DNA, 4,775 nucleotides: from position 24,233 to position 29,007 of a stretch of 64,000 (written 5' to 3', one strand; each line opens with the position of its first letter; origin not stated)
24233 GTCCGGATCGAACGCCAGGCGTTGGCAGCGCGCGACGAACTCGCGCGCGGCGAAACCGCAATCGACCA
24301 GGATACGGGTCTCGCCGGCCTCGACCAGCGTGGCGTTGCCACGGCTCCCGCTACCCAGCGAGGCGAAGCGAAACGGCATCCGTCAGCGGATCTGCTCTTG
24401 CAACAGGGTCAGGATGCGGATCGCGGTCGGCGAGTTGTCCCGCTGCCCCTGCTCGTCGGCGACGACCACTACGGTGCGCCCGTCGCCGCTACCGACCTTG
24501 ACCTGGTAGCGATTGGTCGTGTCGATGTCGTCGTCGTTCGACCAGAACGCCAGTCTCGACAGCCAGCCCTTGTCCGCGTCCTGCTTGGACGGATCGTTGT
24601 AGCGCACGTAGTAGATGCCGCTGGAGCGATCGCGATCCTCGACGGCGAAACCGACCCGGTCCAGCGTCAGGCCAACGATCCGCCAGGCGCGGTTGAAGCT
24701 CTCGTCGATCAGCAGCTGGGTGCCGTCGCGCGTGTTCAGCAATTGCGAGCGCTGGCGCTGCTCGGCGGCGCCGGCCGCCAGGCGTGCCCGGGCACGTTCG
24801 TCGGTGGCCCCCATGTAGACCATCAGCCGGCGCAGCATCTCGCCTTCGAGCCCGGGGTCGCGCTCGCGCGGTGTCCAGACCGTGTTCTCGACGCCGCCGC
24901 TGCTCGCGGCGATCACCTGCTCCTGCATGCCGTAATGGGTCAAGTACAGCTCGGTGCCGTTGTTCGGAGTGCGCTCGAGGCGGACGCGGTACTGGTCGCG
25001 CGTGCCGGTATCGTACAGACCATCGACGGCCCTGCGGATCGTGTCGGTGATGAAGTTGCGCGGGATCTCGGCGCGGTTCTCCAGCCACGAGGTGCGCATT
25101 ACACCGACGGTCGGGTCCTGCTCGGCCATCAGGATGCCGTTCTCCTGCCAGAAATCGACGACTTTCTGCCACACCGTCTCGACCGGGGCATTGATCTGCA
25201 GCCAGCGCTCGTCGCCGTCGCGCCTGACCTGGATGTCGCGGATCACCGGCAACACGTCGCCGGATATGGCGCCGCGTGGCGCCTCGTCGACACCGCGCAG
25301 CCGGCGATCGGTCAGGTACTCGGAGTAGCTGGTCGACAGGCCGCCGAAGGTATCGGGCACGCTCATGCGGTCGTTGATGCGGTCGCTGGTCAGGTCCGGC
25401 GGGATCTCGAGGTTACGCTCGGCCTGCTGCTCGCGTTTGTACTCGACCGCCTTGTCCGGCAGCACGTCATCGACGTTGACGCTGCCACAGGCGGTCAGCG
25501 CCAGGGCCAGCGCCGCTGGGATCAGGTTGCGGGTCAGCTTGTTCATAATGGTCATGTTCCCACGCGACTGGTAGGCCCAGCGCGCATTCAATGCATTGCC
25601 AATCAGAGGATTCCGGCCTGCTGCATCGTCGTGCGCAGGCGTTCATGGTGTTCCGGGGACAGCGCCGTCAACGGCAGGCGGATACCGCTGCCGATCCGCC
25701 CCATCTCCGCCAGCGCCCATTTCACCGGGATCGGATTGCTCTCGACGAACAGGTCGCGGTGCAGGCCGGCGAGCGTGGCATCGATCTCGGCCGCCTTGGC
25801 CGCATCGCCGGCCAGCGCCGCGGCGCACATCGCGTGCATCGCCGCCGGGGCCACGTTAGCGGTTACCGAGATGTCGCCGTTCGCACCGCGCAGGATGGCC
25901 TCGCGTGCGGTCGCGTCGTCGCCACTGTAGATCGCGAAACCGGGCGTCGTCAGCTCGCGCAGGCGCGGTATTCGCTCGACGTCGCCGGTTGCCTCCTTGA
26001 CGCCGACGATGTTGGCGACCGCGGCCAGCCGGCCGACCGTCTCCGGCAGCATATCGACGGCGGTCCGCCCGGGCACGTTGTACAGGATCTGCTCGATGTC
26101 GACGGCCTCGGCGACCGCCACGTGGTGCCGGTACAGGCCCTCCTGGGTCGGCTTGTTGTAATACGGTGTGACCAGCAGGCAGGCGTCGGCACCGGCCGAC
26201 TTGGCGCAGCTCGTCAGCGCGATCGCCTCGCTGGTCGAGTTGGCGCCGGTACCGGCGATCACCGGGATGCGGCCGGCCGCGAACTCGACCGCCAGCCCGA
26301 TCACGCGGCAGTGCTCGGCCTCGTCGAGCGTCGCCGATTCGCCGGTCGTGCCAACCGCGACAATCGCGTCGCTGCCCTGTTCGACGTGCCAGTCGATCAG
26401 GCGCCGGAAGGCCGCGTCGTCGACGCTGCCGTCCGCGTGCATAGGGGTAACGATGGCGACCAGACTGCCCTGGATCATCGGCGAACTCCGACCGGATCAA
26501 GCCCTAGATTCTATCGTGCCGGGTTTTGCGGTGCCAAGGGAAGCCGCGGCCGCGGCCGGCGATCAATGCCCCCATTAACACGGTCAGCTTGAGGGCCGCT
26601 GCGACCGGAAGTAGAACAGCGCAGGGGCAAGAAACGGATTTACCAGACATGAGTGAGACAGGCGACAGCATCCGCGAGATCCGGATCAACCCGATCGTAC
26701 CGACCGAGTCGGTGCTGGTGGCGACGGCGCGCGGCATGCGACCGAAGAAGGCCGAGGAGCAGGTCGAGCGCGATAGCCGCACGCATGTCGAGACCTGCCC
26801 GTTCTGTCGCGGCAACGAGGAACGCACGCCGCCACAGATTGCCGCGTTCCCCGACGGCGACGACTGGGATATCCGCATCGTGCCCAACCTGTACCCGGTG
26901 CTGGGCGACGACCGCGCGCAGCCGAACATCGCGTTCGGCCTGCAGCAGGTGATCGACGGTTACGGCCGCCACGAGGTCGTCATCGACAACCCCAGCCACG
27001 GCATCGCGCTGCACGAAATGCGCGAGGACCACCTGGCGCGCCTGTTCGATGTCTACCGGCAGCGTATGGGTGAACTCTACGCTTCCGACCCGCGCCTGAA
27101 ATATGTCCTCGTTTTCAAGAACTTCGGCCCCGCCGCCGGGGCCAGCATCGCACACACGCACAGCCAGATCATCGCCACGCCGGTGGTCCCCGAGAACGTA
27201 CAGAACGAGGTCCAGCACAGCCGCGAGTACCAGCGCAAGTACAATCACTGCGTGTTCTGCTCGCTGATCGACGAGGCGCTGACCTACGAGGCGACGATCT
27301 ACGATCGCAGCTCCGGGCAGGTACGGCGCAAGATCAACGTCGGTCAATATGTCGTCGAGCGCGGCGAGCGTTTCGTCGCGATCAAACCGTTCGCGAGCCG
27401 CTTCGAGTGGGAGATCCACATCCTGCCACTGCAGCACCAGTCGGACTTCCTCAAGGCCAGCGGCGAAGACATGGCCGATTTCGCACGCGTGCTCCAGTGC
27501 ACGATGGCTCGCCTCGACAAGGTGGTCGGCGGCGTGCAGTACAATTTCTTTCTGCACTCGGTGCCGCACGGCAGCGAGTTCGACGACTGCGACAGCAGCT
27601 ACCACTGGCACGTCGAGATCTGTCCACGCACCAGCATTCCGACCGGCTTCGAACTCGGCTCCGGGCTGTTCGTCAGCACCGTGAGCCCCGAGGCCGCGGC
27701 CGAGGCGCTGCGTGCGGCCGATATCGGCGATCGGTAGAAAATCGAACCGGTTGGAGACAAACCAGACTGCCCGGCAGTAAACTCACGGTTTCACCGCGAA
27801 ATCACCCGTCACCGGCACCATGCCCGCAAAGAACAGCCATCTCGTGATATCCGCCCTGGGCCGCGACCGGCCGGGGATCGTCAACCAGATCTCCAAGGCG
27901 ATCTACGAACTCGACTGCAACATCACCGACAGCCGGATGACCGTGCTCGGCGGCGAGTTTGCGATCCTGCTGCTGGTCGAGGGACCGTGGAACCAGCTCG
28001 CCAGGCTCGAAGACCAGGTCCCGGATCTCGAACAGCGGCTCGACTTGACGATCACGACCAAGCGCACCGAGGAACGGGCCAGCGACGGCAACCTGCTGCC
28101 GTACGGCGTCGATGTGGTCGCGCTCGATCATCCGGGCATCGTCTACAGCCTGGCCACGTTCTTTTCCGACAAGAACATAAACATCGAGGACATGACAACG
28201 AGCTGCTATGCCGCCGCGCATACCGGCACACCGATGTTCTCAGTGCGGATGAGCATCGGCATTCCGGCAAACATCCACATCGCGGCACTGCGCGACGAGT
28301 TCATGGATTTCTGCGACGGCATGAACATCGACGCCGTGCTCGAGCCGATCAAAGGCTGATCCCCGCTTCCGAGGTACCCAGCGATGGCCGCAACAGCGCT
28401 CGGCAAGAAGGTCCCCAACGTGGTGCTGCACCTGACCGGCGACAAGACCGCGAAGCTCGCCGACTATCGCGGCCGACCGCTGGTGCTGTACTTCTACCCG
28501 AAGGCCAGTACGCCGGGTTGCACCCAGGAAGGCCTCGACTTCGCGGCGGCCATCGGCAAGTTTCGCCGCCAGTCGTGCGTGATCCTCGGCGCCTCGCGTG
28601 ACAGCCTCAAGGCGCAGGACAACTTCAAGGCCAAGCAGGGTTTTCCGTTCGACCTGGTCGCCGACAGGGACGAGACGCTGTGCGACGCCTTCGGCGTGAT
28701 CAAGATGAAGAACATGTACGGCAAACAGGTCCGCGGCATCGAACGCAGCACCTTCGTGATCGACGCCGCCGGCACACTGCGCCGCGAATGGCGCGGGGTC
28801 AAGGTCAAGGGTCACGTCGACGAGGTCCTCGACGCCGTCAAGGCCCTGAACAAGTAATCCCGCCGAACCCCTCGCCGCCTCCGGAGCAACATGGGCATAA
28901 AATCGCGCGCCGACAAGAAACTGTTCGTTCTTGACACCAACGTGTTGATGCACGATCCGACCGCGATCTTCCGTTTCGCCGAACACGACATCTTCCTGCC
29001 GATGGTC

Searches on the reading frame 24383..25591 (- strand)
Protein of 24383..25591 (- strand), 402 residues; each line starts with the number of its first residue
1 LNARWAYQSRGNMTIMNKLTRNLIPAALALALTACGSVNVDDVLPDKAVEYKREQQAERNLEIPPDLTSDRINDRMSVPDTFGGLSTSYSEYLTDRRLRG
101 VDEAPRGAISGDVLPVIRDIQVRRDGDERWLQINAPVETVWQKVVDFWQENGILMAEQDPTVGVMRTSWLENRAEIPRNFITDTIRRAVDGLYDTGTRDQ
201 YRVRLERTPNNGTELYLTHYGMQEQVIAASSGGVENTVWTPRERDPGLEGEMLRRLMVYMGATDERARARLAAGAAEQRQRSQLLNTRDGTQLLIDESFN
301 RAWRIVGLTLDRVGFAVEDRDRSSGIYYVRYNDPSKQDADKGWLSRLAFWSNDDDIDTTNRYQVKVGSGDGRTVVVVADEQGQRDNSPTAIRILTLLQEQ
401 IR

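Call 27: search_protein_families(library=pfam, proteins=[window:24383-25591:-], max_evalue=0.001)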
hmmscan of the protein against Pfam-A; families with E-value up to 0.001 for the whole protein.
window:24383-25591:- (402 aa): 1 family
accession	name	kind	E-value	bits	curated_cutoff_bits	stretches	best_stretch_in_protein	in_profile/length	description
PF06804.17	Lipoprotein_18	-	9.1e-43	146.9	25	1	54-399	4-321/323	NlpB/DapX lipoprotein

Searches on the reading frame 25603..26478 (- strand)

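Call 27: search_protein_families(library=pfam, proteins=[window:25603-26478:-], max_evalue=0.001)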
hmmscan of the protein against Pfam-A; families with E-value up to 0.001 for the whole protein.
window:25603-26478:- (291 aa): 1 family
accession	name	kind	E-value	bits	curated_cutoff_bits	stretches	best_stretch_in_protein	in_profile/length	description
PF00701.28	DHDPS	-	7.1e-102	340.5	22.1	1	2-287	2-288/289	Dihydrodipicolinate synthetase family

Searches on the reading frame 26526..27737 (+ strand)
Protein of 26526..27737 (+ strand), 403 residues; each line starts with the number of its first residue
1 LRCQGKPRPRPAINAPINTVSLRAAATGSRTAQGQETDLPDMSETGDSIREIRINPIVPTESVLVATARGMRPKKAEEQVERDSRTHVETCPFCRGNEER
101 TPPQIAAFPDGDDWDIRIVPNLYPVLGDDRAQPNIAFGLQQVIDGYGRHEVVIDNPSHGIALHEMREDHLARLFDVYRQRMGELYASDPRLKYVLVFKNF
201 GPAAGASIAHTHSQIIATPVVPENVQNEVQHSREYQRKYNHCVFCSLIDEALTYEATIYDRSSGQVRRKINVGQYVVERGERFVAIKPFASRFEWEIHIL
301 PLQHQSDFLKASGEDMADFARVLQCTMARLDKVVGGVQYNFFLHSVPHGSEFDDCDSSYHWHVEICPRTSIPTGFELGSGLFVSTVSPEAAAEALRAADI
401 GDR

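Call 27: search_protein_families(library=pfam, proteins=[window:26526-27737:+], max_evalue=0.001)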
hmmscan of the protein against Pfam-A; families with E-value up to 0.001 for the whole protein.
window:26526-27737:+ (403 aa): 4 families
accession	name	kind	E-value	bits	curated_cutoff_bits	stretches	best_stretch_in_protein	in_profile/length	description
PF16268.10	DUF4921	-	3e-17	63.1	28.5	1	172-243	202-273/425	Domain of unknown function (DUF4921)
PF01087.27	GalP_UDP_transf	-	5.8e-11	43.6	22.1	1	49-222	11-184/184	Galactose-1-phosphate uridyl transferase, N-terminal domain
PF16285.10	DUF4931_N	-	2.2e-07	31.4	24.1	1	161-217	65-120/124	Domain of unknown function (DUF4931) N-terminal domain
PF01230.28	HIT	-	6.9e-05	23.8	21.5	0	152-217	31-94/98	HIT domain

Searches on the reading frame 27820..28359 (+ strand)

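Call 27: search_protein_families(library=pfam, proteins=[window:27820-28359:+], max_evalue=0.001)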
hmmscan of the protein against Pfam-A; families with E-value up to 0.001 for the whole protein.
window:27820-28359:+ (179 aa): 4 families
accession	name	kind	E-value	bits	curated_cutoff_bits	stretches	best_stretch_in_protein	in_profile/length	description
PF13740.12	ACT_6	-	9.4e-25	86.8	23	1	7-79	2-74/76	ACT domain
PF01842.31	ACT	-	5.9e-11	42.4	27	1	9-45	2-38/66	ACT domain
PF13291.12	ACT_4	-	1.7e-08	35.4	27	0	10-50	9-51/80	ACT domain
PF22629.2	ACT_AHAS_ss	-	1.1e-05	26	27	0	99-127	3-31/67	AHAS small subunit-like ACT domain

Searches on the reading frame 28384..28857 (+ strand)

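Call 27: search_protein_families(library=pfam, proteins=[window:28384-28857:+], max_evalue=0.001)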
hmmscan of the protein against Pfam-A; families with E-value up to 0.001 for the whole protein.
window:28384-28857:+ (157 aa): 2 families
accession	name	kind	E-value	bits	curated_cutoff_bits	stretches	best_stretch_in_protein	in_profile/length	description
PF00578.27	AhpC-TSA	-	1.6e-30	106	26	1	7-133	2-122/124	AhpC/TSA family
PF08534.16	Redoxin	-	6.9e-16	58.8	26.6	1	6-142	2-138/148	Redoxin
